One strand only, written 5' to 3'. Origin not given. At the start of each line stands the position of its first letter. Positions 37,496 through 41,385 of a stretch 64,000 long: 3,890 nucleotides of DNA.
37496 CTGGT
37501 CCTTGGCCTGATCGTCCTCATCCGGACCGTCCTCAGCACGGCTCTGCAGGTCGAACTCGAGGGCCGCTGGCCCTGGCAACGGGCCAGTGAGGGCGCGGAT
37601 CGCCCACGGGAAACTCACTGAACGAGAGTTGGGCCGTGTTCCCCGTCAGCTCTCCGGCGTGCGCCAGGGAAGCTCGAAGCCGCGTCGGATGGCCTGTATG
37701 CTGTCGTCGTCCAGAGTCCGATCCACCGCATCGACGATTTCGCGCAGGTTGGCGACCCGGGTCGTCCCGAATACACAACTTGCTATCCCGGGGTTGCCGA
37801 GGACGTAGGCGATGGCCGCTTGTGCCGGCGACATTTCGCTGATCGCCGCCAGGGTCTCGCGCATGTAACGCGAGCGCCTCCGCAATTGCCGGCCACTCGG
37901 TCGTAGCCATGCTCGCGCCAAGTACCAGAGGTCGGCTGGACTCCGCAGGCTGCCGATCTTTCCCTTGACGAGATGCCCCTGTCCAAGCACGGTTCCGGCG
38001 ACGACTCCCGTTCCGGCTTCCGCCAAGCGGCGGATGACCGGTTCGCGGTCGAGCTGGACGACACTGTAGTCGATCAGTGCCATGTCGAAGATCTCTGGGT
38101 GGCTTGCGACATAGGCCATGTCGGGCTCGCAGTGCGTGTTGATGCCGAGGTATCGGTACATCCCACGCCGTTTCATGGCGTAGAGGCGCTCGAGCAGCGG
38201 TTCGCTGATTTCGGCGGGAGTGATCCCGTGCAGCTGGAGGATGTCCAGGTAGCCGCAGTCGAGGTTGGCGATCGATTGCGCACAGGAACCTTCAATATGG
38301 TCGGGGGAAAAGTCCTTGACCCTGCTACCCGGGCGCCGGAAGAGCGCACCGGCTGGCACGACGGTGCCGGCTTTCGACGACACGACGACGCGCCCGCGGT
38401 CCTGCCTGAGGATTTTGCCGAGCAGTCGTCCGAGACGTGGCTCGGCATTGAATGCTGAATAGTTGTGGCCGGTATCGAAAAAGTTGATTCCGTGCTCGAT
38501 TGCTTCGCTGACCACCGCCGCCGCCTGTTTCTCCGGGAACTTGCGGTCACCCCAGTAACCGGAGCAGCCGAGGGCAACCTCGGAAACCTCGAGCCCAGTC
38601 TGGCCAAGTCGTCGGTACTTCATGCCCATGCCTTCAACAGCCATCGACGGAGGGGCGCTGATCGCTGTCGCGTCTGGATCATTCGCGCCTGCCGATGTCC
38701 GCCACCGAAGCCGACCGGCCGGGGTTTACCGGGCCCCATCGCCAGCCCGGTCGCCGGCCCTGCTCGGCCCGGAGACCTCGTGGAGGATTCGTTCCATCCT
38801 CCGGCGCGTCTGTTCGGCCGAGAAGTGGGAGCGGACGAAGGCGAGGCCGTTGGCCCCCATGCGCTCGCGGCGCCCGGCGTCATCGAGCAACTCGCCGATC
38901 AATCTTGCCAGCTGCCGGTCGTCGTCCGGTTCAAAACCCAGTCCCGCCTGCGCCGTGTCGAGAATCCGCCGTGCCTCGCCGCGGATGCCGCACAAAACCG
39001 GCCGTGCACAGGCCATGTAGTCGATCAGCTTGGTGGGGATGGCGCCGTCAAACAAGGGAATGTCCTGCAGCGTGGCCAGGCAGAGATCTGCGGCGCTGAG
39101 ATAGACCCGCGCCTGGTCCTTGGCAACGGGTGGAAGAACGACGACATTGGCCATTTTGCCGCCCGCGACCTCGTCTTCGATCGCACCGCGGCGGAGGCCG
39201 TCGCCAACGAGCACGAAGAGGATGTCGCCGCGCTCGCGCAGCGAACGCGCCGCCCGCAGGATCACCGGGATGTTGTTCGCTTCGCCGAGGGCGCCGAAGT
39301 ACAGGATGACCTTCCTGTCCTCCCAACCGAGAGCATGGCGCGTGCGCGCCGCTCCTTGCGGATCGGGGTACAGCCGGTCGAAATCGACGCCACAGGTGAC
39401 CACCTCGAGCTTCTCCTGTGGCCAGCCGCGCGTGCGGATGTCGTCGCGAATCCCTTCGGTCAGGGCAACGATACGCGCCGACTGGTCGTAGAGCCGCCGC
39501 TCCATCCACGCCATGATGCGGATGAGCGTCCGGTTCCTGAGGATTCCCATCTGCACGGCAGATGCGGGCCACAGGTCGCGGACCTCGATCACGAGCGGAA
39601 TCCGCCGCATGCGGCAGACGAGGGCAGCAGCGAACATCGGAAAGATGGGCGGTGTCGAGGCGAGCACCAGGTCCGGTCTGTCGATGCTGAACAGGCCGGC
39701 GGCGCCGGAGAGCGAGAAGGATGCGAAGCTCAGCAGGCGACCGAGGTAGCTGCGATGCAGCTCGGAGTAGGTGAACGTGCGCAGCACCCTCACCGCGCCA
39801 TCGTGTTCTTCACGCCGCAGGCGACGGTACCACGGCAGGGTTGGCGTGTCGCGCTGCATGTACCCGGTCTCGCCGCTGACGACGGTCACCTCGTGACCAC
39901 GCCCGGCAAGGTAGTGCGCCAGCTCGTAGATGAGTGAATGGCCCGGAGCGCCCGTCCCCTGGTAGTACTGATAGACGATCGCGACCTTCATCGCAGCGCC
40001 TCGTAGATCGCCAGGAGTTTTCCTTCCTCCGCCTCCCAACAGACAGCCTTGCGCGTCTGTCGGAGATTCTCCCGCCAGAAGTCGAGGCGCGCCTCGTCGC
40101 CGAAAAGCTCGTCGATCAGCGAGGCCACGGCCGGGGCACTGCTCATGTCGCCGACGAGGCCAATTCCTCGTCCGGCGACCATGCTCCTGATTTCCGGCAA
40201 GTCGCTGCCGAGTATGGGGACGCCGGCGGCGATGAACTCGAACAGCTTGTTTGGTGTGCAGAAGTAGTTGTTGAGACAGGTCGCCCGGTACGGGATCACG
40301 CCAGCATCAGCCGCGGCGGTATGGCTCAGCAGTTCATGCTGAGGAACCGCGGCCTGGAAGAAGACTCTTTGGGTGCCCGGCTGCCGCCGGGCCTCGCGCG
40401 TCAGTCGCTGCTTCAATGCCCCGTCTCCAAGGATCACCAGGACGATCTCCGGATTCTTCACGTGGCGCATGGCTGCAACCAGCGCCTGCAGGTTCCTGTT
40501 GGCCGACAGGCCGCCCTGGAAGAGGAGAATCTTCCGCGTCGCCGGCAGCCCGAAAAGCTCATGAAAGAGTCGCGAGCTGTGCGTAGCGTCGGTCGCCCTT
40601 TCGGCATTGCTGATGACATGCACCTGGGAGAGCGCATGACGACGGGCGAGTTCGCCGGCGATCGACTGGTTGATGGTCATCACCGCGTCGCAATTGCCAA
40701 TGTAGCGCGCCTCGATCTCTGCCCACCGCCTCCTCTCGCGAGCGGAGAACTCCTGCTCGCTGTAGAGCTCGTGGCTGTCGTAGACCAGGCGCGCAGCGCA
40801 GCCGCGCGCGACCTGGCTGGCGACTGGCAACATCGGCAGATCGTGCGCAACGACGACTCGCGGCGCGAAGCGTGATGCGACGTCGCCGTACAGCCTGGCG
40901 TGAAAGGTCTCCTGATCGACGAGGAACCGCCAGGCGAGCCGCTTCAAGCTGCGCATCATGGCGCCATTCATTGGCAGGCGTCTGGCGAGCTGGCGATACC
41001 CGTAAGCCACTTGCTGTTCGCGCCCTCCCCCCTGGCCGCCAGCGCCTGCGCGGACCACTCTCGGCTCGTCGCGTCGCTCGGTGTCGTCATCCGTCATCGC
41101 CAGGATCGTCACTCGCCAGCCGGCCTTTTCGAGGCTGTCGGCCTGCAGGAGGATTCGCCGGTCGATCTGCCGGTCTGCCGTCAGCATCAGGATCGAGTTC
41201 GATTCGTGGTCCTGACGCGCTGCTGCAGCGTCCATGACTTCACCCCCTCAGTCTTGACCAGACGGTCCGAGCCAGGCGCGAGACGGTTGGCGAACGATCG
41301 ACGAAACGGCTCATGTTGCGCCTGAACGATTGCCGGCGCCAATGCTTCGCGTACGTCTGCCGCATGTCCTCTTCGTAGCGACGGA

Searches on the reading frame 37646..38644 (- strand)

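Call 21: search_protein_families(library=pfam, proteins=[window:37646-38644:-], max_evalue=0.001)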
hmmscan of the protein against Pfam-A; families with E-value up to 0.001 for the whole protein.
window:37646-38644:- (332 aa): 1 family
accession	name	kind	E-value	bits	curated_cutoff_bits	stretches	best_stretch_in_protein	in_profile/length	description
PF00248.27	Aldo_ket_red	-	5.6e-33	114.7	24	1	31-320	10-287/291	Aldo/keto reductase family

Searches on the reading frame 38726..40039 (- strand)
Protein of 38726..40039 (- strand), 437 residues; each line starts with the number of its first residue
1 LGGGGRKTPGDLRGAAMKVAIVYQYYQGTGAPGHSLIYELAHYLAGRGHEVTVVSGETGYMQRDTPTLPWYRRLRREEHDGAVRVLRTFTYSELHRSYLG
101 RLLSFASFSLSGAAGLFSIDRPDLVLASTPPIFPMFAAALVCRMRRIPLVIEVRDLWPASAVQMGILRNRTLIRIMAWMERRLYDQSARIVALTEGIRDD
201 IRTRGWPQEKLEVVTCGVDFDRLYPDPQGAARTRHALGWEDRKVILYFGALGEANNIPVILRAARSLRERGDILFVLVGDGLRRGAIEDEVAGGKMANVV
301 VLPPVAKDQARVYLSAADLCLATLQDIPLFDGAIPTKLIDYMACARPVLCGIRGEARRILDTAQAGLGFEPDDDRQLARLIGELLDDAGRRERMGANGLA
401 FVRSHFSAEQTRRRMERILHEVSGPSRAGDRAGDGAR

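Call 3: search_protein_families(library=pfam, proteins=[window:38726-40039:-], max_evalue=0.01)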
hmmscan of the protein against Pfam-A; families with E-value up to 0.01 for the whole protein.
window:38726-40039:- (437 aa): 5 families
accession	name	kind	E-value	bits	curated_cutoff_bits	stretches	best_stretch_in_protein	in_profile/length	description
PF13579.12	Glyco_trans_4_4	-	9.2e-22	78.5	29.7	1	37-217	7-158/158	Glycosyl transferase 4-like domain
PF13439.12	Glyco_transf_4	-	8.7e-20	71.9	28.5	1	37-222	8-170/170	Glycosyltransferase Family 4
PF13692.12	Glyco_trans_1_4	-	3.2e-17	63.6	27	1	242-387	1-142/142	Glycosyl transferases group 1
PF00534.26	Glycos_transf_1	-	4e-17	62.7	26.4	1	237-398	9-169/172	Glycosyl transferases group 1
PF13524.12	Glyco_trans_1_2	-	4.6e-09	36.8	25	1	265-413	7-140/144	Glycosyl transferase-like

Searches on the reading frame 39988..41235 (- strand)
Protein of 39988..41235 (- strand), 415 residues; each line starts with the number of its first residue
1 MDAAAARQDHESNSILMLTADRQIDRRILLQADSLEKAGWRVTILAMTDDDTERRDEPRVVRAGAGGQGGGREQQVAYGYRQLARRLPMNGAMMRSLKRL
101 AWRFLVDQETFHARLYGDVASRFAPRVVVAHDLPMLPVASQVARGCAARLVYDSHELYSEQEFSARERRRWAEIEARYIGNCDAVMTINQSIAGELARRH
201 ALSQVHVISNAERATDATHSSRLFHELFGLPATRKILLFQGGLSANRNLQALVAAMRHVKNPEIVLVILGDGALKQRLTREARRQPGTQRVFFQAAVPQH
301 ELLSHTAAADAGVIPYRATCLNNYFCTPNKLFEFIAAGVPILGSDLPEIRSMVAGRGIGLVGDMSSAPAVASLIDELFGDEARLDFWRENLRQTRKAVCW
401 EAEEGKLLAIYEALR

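Call 3: search_protein_families(library=pfam, proteins=[window:39988-41235:-], max_evalue=0.01)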
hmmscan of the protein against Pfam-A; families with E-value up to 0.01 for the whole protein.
window:39988-41235:- (415 aa): 4 families
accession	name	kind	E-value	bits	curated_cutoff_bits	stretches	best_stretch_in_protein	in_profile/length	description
PF00534.26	Glycos_transf_1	-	8e-15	55.2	26.4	1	229-393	10-171/172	Glycosyl transferases group 1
PF13692.12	Glyco_trans_1_4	-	2.3e-13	51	27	1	234-378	1-140/142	Glycosyl transferases group 1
PF13579.12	Glyco_trans_4_4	-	4.1e-11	43.9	29.7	1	26-210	5-157/158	Glycosyl transferase 4-like domain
PF13439.12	Glyco_transf_4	-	2.8e-09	37.7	28.5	1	27-210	7-164/170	Glycosyltransferase Family 4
